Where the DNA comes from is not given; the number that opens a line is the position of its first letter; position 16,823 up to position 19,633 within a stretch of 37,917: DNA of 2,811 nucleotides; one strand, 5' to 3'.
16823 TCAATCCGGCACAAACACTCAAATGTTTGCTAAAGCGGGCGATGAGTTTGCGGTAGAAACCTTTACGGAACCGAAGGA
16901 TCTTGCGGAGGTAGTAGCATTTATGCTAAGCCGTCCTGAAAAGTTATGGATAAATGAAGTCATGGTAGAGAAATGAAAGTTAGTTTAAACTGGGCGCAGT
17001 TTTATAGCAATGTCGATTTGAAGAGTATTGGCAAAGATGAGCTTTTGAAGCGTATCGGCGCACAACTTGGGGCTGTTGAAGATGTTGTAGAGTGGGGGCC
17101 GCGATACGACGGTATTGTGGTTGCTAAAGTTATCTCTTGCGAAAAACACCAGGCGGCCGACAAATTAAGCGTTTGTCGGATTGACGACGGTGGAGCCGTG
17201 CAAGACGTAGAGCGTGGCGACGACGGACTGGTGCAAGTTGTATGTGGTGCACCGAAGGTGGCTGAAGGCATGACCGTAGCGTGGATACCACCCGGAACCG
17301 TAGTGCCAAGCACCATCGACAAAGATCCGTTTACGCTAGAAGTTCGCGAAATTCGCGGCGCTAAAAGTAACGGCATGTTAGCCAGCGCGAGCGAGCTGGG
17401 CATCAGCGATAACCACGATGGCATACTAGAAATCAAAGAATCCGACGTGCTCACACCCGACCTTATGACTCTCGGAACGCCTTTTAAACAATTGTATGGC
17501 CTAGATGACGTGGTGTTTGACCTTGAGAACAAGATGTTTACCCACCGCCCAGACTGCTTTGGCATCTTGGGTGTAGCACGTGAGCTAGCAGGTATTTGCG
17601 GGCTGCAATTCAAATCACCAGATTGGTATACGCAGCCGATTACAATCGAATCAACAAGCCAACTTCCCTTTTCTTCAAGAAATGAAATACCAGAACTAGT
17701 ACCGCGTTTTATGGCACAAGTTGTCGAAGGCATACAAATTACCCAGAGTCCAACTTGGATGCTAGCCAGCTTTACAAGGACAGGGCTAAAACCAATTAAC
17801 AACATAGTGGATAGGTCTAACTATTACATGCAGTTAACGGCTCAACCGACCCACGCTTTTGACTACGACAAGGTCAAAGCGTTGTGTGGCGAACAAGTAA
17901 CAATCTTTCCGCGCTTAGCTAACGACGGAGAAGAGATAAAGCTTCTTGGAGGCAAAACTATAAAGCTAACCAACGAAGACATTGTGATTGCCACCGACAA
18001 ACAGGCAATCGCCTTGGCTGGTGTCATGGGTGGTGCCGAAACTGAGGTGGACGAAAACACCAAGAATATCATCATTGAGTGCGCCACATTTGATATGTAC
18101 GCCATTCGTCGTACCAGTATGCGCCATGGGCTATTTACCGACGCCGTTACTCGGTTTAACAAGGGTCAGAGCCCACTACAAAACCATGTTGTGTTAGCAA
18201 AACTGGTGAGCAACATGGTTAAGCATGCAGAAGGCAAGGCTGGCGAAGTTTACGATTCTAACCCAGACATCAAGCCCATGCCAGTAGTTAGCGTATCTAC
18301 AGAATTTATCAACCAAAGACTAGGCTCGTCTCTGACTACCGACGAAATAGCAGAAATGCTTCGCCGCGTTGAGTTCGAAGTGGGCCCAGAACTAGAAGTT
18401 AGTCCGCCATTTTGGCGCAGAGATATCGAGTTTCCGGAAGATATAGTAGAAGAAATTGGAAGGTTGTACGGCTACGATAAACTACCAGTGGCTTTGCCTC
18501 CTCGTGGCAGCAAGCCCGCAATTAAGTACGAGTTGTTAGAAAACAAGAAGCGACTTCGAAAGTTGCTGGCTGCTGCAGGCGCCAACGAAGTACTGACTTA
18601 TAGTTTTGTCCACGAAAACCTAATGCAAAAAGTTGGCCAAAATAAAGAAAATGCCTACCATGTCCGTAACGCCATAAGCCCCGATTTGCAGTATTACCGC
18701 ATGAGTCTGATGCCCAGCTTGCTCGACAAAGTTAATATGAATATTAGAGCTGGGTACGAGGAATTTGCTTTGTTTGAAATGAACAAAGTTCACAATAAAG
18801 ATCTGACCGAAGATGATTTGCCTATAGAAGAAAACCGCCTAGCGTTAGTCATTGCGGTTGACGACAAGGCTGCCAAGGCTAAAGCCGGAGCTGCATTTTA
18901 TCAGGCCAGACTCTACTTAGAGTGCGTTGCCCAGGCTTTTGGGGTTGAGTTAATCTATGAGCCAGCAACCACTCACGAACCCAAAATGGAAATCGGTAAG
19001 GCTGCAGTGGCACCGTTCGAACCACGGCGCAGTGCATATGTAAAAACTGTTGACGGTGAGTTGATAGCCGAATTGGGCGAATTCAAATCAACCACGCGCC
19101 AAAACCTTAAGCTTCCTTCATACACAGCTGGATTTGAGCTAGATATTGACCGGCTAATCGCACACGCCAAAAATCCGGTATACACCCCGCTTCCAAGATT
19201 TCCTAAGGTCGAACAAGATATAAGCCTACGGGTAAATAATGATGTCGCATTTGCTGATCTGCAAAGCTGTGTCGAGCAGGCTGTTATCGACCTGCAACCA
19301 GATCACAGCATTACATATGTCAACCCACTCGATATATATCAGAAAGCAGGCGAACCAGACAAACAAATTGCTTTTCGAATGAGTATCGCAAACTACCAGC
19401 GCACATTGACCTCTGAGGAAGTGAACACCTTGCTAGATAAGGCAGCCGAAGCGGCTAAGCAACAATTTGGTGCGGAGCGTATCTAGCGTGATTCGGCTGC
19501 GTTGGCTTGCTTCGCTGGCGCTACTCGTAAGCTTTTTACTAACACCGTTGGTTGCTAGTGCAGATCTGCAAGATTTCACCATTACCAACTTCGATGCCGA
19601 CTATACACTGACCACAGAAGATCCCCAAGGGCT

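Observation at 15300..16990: Four genes inserted between pheS and pheT, each junction carrying a copy of the same 19-20 nt stop/SD/start module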

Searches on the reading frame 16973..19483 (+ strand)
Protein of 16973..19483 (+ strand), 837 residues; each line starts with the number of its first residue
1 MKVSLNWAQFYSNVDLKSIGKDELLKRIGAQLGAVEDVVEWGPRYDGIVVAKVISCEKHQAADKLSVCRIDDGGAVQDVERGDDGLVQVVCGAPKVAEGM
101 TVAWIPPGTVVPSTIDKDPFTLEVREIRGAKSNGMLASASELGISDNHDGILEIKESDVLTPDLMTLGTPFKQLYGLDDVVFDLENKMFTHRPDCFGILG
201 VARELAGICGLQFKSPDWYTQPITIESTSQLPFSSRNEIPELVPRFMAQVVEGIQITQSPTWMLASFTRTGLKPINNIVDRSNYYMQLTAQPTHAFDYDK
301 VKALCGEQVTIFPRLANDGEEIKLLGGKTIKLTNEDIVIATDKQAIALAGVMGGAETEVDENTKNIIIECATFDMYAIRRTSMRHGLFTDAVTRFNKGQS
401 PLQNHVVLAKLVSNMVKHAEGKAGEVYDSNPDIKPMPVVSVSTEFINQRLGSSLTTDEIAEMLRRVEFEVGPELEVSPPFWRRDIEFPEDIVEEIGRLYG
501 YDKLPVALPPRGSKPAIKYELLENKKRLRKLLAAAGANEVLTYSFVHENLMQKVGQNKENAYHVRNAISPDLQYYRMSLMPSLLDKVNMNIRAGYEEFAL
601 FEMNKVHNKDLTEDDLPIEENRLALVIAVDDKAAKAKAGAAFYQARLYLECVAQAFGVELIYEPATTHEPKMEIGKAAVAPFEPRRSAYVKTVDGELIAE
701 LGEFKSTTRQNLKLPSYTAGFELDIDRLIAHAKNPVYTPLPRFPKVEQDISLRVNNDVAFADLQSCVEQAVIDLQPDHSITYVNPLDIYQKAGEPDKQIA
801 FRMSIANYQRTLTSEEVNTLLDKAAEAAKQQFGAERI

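Call 6: search_protein_families(library=pfam, proteins=[window:16973-19483:+], max_evalue=0.01)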
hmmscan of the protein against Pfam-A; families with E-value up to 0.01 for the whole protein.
window:16973-19483:+ (837 aa): 5 families
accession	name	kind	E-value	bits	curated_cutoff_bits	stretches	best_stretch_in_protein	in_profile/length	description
PF03483.22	B3_4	-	3.8e-50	170.3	29.3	1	243-419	2-173/174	B3/4 domain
PF17759.6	tRNA_synthFbeta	-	2.1e-35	122.6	22.4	1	505-725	2-214/214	Phenylalanyl tRNA synthetase beta chain CLM domain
PF03484.21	B5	-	4.1e-18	65.8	28.6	1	439-501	1-67/67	tRNA synthetase B5 domain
PF03147.19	FDX-ACB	-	7.6e-16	58.8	31.1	1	741-835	1-92/94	Ferredoxin-fold anticodon binding domain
PF01588.26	tRNA_bind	-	6.9e-14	52.1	27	1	48-156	1-89/96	Putative tRNA binding domain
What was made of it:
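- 16973..19486 (+): pheT, the phenylalanyl-tRNA synthetase beta subunit. PF03483, PF17759, PF03484, PF03147 and PF01588 (call 6).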
